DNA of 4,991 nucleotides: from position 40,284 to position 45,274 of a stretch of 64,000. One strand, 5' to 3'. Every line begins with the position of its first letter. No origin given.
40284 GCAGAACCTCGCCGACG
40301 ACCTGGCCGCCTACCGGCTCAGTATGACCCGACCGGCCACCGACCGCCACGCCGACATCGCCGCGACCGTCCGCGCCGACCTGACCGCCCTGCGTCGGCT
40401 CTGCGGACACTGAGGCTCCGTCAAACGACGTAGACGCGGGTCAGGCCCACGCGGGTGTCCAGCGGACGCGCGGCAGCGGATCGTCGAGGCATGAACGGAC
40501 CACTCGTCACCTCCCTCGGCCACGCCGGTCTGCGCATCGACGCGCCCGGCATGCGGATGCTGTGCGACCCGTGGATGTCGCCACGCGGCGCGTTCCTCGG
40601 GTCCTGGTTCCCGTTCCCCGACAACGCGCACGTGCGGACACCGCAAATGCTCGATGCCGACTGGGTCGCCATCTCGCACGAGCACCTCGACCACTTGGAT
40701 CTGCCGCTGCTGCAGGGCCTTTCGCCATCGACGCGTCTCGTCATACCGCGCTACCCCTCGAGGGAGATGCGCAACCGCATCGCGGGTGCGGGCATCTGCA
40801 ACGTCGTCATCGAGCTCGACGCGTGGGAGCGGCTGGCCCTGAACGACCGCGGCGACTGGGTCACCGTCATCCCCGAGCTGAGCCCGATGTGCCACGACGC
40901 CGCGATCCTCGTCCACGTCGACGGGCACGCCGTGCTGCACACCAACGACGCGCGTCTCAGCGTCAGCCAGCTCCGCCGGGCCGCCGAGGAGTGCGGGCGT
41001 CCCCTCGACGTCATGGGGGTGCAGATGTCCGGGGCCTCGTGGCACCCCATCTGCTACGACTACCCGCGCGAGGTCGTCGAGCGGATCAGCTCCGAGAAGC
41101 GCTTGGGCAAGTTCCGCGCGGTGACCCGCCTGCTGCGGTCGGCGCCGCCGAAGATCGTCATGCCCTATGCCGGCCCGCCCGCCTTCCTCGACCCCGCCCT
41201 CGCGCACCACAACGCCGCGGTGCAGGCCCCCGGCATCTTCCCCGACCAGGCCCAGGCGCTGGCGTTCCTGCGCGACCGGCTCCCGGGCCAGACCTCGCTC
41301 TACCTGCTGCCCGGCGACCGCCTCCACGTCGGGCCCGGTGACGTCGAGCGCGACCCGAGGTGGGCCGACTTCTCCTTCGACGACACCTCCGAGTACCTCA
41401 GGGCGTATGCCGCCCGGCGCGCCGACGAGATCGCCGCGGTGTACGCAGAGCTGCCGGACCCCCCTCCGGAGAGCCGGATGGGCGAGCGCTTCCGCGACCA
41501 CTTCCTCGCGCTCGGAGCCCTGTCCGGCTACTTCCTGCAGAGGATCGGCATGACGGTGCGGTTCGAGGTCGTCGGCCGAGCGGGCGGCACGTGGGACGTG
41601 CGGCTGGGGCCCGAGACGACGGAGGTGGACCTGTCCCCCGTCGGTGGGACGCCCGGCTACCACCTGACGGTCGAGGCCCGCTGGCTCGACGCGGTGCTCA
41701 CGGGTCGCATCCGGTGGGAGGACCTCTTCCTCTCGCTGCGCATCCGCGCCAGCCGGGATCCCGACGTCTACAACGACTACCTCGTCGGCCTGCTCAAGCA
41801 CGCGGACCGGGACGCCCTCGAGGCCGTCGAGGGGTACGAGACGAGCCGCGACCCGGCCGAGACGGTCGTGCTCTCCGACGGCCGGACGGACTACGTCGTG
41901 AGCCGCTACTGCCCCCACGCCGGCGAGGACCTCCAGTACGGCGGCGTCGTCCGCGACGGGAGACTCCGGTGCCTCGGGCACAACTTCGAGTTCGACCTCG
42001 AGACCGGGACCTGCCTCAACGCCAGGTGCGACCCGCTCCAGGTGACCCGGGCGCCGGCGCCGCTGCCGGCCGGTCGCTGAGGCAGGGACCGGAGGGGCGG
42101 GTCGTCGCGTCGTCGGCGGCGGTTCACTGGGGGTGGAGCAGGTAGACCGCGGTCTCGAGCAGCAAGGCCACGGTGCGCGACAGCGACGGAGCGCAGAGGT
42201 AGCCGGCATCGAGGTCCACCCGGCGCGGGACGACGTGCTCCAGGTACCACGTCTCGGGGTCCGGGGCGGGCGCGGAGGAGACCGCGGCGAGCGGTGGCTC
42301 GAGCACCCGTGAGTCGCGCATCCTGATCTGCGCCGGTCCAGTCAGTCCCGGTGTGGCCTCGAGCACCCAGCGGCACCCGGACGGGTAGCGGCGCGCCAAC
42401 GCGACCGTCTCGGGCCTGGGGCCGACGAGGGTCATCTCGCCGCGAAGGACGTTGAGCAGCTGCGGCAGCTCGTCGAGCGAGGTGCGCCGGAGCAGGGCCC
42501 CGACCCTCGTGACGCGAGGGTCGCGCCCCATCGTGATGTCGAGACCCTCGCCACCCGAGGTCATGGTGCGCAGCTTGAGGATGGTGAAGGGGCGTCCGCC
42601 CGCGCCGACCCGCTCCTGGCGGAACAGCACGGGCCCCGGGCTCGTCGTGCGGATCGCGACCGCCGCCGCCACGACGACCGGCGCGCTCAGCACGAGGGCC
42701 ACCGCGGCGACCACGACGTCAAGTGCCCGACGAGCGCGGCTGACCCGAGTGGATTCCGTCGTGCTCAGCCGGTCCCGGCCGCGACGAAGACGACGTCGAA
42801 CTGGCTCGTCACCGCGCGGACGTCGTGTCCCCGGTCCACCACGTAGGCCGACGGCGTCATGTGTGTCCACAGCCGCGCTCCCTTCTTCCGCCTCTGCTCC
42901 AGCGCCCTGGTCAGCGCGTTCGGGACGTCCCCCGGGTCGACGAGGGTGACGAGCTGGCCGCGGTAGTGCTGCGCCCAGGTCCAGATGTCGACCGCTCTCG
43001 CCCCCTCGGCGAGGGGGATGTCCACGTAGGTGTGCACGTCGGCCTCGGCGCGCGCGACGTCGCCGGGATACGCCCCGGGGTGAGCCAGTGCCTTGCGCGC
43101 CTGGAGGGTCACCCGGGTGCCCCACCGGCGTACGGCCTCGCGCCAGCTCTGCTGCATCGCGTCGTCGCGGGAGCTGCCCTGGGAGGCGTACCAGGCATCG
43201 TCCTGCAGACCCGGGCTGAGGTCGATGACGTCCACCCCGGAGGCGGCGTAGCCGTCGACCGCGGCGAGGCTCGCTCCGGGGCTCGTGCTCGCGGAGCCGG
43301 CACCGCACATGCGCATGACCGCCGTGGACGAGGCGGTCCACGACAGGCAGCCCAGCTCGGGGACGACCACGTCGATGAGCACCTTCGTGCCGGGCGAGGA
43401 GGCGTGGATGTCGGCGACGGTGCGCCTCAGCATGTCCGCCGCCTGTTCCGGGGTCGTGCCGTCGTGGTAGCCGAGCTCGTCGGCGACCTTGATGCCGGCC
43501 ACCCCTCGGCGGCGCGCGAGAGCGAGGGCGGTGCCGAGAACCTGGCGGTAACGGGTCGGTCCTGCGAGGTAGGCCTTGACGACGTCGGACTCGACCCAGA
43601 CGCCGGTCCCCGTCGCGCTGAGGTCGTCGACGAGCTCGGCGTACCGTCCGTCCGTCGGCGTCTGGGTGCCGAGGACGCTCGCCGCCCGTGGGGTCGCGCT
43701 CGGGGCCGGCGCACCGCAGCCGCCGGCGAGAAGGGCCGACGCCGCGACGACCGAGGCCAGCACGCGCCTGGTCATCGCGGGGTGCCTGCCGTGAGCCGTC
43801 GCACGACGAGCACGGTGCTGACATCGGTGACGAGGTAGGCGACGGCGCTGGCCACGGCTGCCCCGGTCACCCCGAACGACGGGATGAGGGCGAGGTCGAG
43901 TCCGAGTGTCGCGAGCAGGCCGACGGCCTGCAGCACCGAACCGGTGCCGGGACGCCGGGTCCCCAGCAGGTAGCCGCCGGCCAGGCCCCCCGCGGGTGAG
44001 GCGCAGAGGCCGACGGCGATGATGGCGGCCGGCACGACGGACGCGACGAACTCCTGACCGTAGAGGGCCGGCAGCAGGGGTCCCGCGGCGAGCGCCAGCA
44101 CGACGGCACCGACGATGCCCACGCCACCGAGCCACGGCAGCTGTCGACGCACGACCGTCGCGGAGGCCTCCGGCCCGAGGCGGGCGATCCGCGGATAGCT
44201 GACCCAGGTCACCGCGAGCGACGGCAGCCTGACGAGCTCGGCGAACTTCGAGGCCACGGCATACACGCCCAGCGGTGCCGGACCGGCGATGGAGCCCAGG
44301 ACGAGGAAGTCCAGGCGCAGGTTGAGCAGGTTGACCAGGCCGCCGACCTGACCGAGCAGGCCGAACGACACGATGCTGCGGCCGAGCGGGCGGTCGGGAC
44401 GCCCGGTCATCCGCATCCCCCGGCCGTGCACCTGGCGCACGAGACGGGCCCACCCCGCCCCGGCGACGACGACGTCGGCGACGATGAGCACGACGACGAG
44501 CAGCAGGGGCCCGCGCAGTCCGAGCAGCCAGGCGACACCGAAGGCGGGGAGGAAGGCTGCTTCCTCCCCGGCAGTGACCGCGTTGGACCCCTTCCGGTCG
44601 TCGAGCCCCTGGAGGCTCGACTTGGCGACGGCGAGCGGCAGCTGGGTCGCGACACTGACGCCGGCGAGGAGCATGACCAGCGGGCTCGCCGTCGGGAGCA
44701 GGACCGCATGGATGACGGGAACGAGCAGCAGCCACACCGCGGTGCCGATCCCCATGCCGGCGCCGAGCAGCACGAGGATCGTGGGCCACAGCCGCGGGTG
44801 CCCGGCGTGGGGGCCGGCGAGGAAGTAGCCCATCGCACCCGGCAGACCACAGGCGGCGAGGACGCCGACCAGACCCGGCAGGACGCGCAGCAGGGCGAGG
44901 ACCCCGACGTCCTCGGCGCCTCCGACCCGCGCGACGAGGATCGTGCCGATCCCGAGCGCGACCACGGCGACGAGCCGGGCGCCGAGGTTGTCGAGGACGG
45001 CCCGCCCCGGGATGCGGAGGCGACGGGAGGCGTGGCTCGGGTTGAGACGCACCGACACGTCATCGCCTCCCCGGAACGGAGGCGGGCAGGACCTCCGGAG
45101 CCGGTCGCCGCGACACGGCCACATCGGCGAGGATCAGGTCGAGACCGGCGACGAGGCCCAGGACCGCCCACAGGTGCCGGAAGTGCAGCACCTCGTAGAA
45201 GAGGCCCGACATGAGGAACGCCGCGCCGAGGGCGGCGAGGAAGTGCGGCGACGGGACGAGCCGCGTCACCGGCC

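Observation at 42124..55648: Twelve-gene, translationally coupled glycan-assembly-like operon that embeds an RtcB-like ligase, an HprK-like P-loop protein and an APH-fold kinase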

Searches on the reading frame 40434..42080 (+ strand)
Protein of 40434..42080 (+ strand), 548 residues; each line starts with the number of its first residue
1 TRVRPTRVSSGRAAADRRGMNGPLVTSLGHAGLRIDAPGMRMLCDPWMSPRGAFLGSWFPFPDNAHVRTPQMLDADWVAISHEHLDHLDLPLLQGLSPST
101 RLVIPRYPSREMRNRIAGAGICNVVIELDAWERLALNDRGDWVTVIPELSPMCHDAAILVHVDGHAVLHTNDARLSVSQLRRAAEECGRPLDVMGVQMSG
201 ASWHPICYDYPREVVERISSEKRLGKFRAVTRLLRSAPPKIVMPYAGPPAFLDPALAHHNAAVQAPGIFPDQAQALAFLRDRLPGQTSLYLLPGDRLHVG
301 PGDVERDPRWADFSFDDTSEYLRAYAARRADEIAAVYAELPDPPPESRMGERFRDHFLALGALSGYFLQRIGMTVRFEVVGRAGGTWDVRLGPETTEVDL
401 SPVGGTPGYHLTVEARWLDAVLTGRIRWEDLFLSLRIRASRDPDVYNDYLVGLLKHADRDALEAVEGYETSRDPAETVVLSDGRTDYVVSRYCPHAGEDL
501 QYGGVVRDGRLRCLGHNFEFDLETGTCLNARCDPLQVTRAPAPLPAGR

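Call 7: search_protein_families(library=pfam, proteins=[window:40434-42080:+], max_evalue=0.01)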
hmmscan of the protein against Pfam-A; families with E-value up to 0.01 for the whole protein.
window:40434-42080:+ (548 aa): 4 families
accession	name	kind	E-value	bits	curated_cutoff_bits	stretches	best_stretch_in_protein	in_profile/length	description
PF00355.32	Rieske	-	3.9e-08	33.5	20.3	1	474-532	23-80/88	Rieske [2Fe-2S] domain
PF13483.12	Lactamase_B_3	-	4.7e-07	30.4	24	1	25-104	2-58/160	Beta-lactamase superfamily domain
PF12706.13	Lactamase_B_2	-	3.5e-05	23.9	27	1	41-147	2-109/200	Beta-lactamase superfamily domain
PF25451.1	SCP2_Rv3818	-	0.00056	20.6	28.2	1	369-468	21-116/119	Rv3818-like, SCP2-like domain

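Call 61: search_protein_families(library=ncbifam, proteins=[window:40434-42080:+], max_evalue=0.00001)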
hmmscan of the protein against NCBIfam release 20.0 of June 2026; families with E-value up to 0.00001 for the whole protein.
window:40434-42080:+ (548 aa): 0 families

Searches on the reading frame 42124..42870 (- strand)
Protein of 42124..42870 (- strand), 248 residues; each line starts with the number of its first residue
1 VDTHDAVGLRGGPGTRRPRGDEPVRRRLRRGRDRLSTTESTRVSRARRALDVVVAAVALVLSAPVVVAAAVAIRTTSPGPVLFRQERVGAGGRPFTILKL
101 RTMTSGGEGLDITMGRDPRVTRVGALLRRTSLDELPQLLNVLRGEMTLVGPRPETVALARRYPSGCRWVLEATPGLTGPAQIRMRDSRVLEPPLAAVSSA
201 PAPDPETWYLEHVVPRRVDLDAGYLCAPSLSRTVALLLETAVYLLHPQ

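Call 7: search_protein_families(library=pfam, proteins=[window:42124-42870:-], max_evalue=0.01)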
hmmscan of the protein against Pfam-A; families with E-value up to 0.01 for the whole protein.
window:42124-42870:- (248 aa): 1 family
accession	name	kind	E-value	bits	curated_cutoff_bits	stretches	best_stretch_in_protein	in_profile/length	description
PF02397.22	Bac_transf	-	2e-49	168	27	1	47-245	1-178/179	Bacterial sugar transferase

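Call 8: search_protein_families(library=ncbifam, proteins=[window:42124-42870:-], max_evalue=0.01)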
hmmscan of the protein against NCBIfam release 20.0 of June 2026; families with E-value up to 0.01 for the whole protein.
window:42124-42870:- (248 aa): 10 families
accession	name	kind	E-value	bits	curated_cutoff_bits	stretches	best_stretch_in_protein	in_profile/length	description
TIGR03025.1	EPS_sugtrans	subfamily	9e-59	199.8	295.55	1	44-186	255-403/445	exopolysaccharide biosynthesis polyprenyl glycosylphosphotransferase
TIGR03023.1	WcaJ_sugtrans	equivalog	1.6e-52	179.3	410.75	1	44-183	260-404/453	undecaprenyl-phosphate glucose phosphotransferase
TIGR03022.1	WbaP_sugtrans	subfamily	2.2e-43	149.2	403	2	116-186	345-415/456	undecaprenyl-phosphate galactose phosphotransferase WbaP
TIGR03013.1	EpsB_2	subfamily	2.5e-40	138.9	393.35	1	44-184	252-397/443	TIGR03013 family XrtA/PEP-CTERM system glycosyltransferase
NF007518.0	PRK10124.1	equivalog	2e-36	125.7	684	1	47-183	274-415/464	undecaprenyl-phosphate glucose phosphotransferase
NF052601.1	undeca_RfbP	equivalog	3.2e-35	121.6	330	2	114-185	129-200/244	undecaprenyl-phosphate galactose phosphotransferase family protein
NF041877.1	EPS_EpsZ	equivalog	1.5e-34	119.4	800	1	47-186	266-418/459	exopolysaccharide biosynthesis polyisoprenyl-phosphate hexose-1-phosphate transferase EpsZ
NF050817.1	PolSacchBiosHfsE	equivalog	1.7e-34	119.4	750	1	33-159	257-387/467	polysaccharide biosynthesis protein HfsE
NF045514.1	glycotran_HepC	equivalog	8.6e-27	93.9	140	1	35-156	105-214/220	heterocyst development glycosyltransferase HepC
NF011751.0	PRK15204.1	equivalog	2.1e-23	82.7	907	2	111-186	360-435/476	undecaprenyl-phosphate galactose phosphotransferase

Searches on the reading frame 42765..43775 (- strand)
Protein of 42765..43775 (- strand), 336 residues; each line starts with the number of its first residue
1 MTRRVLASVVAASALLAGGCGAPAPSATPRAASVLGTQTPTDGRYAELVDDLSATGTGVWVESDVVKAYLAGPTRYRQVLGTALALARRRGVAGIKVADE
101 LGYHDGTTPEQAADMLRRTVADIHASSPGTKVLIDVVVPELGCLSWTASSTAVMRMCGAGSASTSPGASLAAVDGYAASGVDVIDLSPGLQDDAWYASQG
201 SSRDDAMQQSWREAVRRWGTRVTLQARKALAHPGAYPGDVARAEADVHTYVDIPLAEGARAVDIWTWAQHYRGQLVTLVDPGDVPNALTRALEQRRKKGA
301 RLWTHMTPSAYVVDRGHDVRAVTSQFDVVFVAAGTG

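Call 7: search_protein_families(library=pfam, proteins=[window:42765-43775:-], max_evalue=0.01)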
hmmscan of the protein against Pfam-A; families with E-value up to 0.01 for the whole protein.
window:42765-43775:- (336 aa): 1 family
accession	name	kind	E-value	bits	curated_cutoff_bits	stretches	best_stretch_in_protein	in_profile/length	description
PF13472.12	Lipase_GDSL_2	-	0.0099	16.8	32.9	0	106-193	78-156/178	GDSL-like Lipase/Acylhydrolase family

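Call 8: search_protein_families(library=ncbifam, proteins=[window:42765-43775:-], max_evalue=0.01)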
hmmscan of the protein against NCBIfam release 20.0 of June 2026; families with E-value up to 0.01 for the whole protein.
window:42765-43775:- (336 aa): 0 families

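Call 9: search_protein_families(library=padloc, proteins=[window:42765-43775:-], max_evalue=0.01)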
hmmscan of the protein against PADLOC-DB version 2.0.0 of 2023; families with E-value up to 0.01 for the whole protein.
window:42765-43775:- (336 aa): 0 families

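Call 37: search_solved_structures(query=A6, max_evalue=5)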
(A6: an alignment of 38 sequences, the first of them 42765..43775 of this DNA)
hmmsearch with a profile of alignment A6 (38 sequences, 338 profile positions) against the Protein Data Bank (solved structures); distinct sequences matched with E-value up to 5: 2.
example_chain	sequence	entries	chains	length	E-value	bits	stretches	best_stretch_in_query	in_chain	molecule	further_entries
1dof_A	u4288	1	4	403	0.92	12.1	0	23-66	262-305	ADENYLOSUCCINATE LYASE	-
9i5v_k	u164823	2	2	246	1.3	11.6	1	50-96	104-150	Small ribosomal subunit protein uS3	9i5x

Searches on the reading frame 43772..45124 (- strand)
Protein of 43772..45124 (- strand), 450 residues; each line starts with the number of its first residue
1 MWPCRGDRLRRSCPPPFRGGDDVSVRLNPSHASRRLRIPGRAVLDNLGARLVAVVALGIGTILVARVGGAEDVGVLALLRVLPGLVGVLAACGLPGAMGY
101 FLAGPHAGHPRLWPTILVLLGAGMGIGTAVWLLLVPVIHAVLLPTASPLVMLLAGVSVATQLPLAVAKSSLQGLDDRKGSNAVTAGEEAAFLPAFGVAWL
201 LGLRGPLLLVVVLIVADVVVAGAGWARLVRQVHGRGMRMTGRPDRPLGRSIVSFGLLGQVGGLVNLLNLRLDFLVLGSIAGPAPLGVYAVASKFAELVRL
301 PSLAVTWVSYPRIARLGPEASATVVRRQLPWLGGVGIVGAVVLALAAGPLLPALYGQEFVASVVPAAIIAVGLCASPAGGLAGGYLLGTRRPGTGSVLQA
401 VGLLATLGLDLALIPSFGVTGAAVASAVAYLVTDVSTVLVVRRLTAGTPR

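Call 6: search_protein_families(library=pfam, proteins=[window:43772-45124:-], max_evalue=0.01)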
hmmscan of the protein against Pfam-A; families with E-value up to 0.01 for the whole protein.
window:43772-45124:- (450 aa): 2 families
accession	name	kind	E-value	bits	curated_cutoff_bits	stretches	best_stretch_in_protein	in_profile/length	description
PF01943.22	Polysacc_synt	-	8e-09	35.8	28.2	1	60-316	22-273/274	Polysaccharide biosynthesis protein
PF13440.11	Polysacc_synt_3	-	9.9e-06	25.4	23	1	243-363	169-292/293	Polysaccharide biosynthesis protein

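Call 8: search_protein_families(library=ncbifam, proteins=[window:43772-45124:-], max_evalue=0.01)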
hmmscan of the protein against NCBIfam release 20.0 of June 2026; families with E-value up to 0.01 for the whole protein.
window:43772-45124:- (450 aa): 1 family
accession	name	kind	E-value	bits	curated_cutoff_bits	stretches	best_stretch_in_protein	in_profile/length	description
NF007773.0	PRK10459.1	equivalog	6.2e-05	22.2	273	1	251-370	209-331/492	MOP flippase family protein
